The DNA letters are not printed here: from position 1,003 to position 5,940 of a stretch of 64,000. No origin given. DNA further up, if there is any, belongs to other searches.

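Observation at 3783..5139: About 450-aa insertion of four helical repeats in the Afp11-like baseplate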

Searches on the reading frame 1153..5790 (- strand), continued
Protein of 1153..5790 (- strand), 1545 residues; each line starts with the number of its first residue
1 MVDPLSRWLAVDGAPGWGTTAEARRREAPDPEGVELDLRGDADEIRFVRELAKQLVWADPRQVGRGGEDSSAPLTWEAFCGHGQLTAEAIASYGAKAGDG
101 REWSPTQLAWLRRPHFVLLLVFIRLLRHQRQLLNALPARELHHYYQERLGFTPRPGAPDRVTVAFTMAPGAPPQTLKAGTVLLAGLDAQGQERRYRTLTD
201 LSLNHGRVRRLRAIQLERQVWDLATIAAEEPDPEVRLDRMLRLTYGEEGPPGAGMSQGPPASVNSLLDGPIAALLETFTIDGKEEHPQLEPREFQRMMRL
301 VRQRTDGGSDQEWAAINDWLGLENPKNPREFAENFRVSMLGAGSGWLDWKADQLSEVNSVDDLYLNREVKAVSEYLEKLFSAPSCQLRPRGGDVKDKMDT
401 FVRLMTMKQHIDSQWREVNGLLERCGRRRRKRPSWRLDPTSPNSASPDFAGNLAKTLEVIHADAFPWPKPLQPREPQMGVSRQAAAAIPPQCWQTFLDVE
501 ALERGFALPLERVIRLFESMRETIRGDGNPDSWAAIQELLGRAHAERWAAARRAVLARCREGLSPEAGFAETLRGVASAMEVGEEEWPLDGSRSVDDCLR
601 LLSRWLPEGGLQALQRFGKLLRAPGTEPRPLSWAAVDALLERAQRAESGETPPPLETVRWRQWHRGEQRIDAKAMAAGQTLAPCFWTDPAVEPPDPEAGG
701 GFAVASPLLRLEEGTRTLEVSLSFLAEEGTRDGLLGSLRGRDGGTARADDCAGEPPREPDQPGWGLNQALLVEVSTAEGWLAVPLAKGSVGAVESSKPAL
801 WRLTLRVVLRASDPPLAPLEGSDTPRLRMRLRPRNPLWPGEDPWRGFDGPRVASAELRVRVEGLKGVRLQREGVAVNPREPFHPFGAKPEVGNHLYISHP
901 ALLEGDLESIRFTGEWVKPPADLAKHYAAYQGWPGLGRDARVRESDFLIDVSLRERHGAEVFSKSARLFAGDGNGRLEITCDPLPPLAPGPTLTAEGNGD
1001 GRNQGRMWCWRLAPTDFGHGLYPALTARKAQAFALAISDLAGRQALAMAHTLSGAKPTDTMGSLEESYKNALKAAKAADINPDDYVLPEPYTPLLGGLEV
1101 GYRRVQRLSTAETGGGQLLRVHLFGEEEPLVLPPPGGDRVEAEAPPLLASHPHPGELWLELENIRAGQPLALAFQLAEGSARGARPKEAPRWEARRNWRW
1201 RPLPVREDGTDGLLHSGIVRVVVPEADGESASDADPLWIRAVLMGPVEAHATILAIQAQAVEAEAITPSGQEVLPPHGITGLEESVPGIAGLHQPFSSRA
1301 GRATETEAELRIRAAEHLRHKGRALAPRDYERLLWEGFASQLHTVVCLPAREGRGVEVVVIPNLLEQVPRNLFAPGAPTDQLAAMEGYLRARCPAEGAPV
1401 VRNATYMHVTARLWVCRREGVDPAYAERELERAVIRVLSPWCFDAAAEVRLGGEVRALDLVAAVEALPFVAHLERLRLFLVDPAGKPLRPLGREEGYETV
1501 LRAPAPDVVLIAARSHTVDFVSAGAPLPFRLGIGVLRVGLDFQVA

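Call 42: find_related_loci(query=A1, collection=genome_contigs, flank=10000)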
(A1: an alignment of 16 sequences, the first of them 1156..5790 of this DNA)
Query A1 (1545 aa) in genome_contigs; peptide patterns used: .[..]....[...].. (x = any residue, [..] = any of these).
600 stretches matched a pattern (row limit reached: there are more); 570 encode a relative of the query (tblastn E <= 1e-3); the best 80 are kept; 80 distinct loci.
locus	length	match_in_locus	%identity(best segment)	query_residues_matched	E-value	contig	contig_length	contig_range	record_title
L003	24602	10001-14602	56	1-1545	0e+0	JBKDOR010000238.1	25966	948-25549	MAG: Synechococcaceae cyanobacterium isolate samp_2143_semibin_520 samp_2143_1298880, whole genome shotgun sequence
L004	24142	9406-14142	52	1-1544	0e+0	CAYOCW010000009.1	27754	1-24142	MAG TPA_asm: uncultured Cyanobium sp. isolate SRP278252_co3_584 genome assembly, contig: NODE_2744_length_27754_cov_10.0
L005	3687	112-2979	61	597-1545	0e+0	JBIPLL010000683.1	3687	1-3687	MAG: Beijerinckiaceae bacterium isolate ME2012-09-07_3300043786_group4_bin6 Rohwer_bin1940_scaffold_40496_c1, whole geno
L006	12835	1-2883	58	605-1545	0e+0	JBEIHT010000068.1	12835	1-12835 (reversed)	MAG: Aphanothece sp. isolate Sample-102-S76-bin-38 Sample_102_S76-bin_38-k141_134767, whole genome shotgun sequence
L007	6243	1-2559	53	699-1544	0e+0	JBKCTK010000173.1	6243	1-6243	MAG: Synechococcaceae cyanobacterium isolate samp_2047_VAMB_1447 samp_2047_4992615, whole genome shotgun sequence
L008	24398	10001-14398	32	18-1544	5e-155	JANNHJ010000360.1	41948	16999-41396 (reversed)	MAG: Myxococcales bacterium isolate SOY_6_C_metabat_27 SOY_6_C_k141_2110777, whole genome shotgun sequence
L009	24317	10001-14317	32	18-1544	2e-160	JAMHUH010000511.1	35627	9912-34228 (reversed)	MAG: Nannocystaceae bacterium isolate ST_AS_metabat.41 k201_218473, whole genome shotgun sequence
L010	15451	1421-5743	32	18-1545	3e-152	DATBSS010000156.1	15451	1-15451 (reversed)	MAG TPA_asm: Myxococcaceae bacterium isolate SMAG_U4163 k141_1242044, whole genome shotgun sequence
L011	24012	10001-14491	28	18-1544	2e-140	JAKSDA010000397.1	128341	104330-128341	MAG: Proteobacteria bacterium isolate MAG.37 k141_6563782, whole genome shotgun sequence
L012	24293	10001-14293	28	18-1544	1e-131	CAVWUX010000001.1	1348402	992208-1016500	MAG: uncultured Acidobacteriaceae bacterium isolate MFD04944.bin.1.317 genome assembly, contig: contig_21515, whole geno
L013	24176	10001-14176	29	13-1542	2e-131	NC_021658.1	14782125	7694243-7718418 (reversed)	Sorangium cellulosum So0157-2, complete sequence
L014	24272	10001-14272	28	18-1545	6e-126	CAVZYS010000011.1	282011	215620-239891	MAG: uncultured Acidobacteriaceae bacterium isolate MFD06435.bin.1.192 genome assembly, contig: contig_14016, whole geno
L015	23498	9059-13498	28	18-1545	2e-123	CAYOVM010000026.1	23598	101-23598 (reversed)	MAG TPA_asm: uncultured Enterobacteriaceae bacterium isolate SRP150892_co2_9 genome assembly, contig: NODE_2887_length_2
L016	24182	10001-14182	29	13-1544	4e-121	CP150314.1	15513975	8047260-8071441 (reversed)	Sorangium sp. So ce134 chromosome, complete genome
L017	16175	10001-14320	26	18-1544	7e-118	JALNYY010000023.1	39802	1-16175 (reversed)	MAG: Methylobacter sp. isolate SO_2017_GW1 bin 29 NODE_4691_length_39802_cov_2.534594_OW334_2017, whole genome shotgun s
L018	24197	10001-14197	28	18-1545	9e-114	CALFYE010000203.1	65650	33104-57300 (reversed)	MAG TPA_asm: uncultured Myxococcales bacterium isolate SRR6231182_bin.43_CONCOCT_v1.1_MAG genome assembly, contig: ERZ65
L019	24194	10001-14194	30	18-1545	1e-137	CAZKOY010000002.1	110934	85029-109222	MAG TPA_asm: uncultured Myxococcales bacterium isolate SRP189682_co2_316 genome assembly, contig: NODE_83_length_110934_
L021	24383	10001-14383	28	18-1545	5e-119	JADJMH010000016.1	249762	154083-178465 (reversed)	MAG: Candidatus Accumulibacter proximus isolate EsbW_18-Q3-R4-48_BATAC.285 tig00010682-10-2508060, whole genome shotgun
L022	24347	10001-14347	25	18-1545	3e-107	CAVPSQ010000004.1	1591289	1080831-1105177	MAG: uncultured proteobacterium isolate MFD00032.bin.1.267 genome assembly, contig: contig_3079, whole genome shotgun se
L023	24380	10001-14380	28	18-1545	4e-118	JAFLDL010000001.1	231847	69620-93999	MAG: Candidatus Accumulibacter necessarius isolate UW12-POB gnl_X_NEBHPJKH_1, whole genome shotgun sequence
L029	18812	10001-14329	29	18-1545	4e-129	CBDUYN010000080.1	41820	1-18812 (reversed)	MAG TPA_asm: uncultured bacterium isolate SRR22302374_binner12_Refined_89 genome assembly, contig: ERZ26661914.366, whol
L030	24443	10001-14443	28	18-1545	1e-94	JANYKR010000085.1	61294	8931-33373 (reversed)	MAG: Betaproteobacteria bacterium isolate GL140_5_metabinner_27 GL140_5_k141_1702542, whole genome shotgun sequence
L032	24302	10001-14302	26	18-1545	5e-105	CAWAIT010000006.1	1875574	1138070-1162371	MAG: uncultured Acidobacteriaceae bacterium isolate MFD02579.bin.1.114 genome assembly, contig: contig_7176, whole genom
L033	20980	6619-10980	25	18-1545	2e-89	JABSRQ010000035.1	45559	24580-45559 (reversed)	MAG: Pseudomonadales bacterium isolate DT_90 DT-Pseudomonadales-1_scaffold_36, whole genome shotgun sequence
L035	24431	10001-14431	27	10-1545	2e-98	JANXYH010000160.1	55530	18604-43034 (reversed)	MAG: Burkholderiales bacterium isolate GL140_3_metabat_350 GL140_3_k141_1440434, whole genome shotgun sequence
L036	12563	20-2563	30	659-1545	2e-84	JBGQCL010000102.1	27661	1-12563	MAG: Kofleriaceae bacterium isolate OBJ2_061818_110_40 k141_1425090_length_27661_cov_13.0000, whole genome shotgun seque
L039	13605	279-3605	28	401-1545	2e-96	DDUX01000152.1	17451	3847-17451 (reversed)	MAG TPA_asm: Candidatus Accumulibacter iunctus isolate UBA2327 UBA2327_contig_159, whole genome shotgun sequence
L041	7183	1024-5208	28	16-1545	2e-76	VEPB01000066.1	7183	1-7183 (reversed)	MAG: Methylococcaceae bacterium isolate MnB_9 Mn-Methylococcaceae-1_10558, whole genome shotgun sequence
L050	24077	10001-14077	26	18-1545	1e-62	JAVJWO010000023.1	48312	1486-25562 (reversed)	MAG: Coleofasciculus chthonoplastes F2-STO-03 k141_54485, whole genome shotgun sequence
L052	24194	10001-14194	30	18-1545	8e-132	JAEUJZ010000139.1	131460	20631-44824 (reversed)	MAG: Myxococcales bacterium isolate new MAG-82 k141_1318797, whole genome shotgun sequence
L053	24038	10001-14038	24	30-1545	5e-62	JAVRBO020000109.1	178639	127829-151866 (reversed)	MAG: Nostoc sp. ChiSLP01 Nostoc_sp_ChiSLP01_109, whole genome shotgun sequence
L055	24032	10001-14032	23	30-1545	3e-59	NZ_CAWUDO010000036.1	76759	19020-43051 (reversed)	Nostoc sp. CCY 9925 isolate Nostoc CCY 9925 NODE_36_length_76759_cov_128.391231, whole genome shotgun sequence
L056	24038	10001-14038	24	30-1545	2e-58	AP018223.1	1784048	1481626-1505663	Nostoc linckia NIES-25 plasmid plasmid1 DNA, nearly complete genome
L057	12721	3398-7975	27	18-1545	2e-58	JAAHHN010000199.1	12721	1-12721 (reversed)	MAG: Spirulina sp. SIO3F2 3F2_NODE_199, whole genome shotgun sequence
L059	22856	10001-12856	25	32-1479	1e-56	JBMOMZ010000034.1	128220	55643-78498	MAG: Pseudomonadota bacterium isolate Betzabe_MAG063 MAG063_34, whole genome shotgun sequence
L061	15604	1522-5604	24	18-1545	8e-57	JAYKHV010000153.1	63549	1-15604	MAG: Lyngbya sp. isolate 280001 NODE_34450080, whole genome shotgun sequence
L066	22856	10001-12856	25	32-1479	7e-56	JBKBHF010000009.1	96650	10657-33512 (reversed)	MAG: Permianibacter sp. isolate 21I_052.bin.6 NODE_179_length_96650_cov_3.951983, whole genome shotgun sequence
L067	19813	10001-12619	25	132-1479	3e-55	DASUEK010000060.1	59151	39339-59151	MAG TPA_asm: Permianibacter sp. isolate SMAG_U1351 k141_538975, whole genome shotgun sequence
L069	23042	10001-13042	26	114-1545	1e-56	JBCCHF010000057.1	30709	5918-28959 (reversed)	MAG: Bacteroidota bacterium isolate P01_B01_bin.60 k141_2224736_length_30709_cov_21.3785, whole genome shotgun sequence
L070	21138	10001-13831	25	18-1545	2e-53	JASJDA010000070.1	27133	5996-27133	MAG: Prochloraceae cyanobacterium isolate MO_167.B51 MO_167.c_887, whole genome shotgun sequence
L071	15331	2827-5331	25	701-1545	5e-53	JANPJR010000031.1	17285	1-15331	MAG: Cytophagales bacterium isolate VAR_61_metabat_367 VAR_61_k141_3555542, whole genome shotgun sequence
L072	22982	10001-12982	24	112-1545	4e-53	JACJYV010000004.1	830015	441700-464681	MAG: Bacteroidia bacterium isolate HK-STAS-BACT-47 HK-STAS-BACT-47_4, whole genome shotgun sequence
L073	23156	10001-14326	27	18-1545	8e-53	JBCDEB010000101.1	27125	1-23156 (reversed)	MAG: Cyanobacteria bacterium P01_G01_bin.54 k141_1677697_length_27125_cov_17.0000, whole genome shotgun sequence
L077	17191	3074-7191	23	18-1545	4e-52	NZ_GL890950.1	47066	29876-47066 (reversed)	Moorena producens 3L scf52049, whole genome shotgun sequence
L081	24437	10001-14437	25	20-1545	7e-81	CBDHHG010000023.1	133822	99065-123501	MAG: Saprospiraceae bacterium isolate 0686931a-47d0-4a04-b860-bc07bf0ef539 genome assembly, contig: contig_23, whole gen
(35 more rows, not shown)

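Call 58: search_protein_families(library=ncbifam, proteins=[window:1153-5790:-, L001:14694-16256:+, L001:16420-21630:+, L001:9387-9578:+], max_evalue=0.01)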
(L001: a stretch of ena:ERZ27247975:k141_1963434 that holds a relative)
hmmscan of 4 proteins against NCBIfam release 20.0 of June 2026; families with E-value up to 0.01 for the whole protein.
window:1153-5790:- (1545 aa): 1 family
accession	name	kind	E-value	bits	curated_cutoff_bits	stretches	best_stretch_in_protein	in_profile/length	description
TIGR02243.1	TIGR02243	equivalog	9.6e-16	57.5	155.8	1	1282-1479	462-659/659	putative baseplate assembly protein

L001:14694-16256:+ (520 aa): 0 families

L001:16420-21630:+ (1736 aa): 0 families

L001:9387-9578:+ (63 aa): 0 families
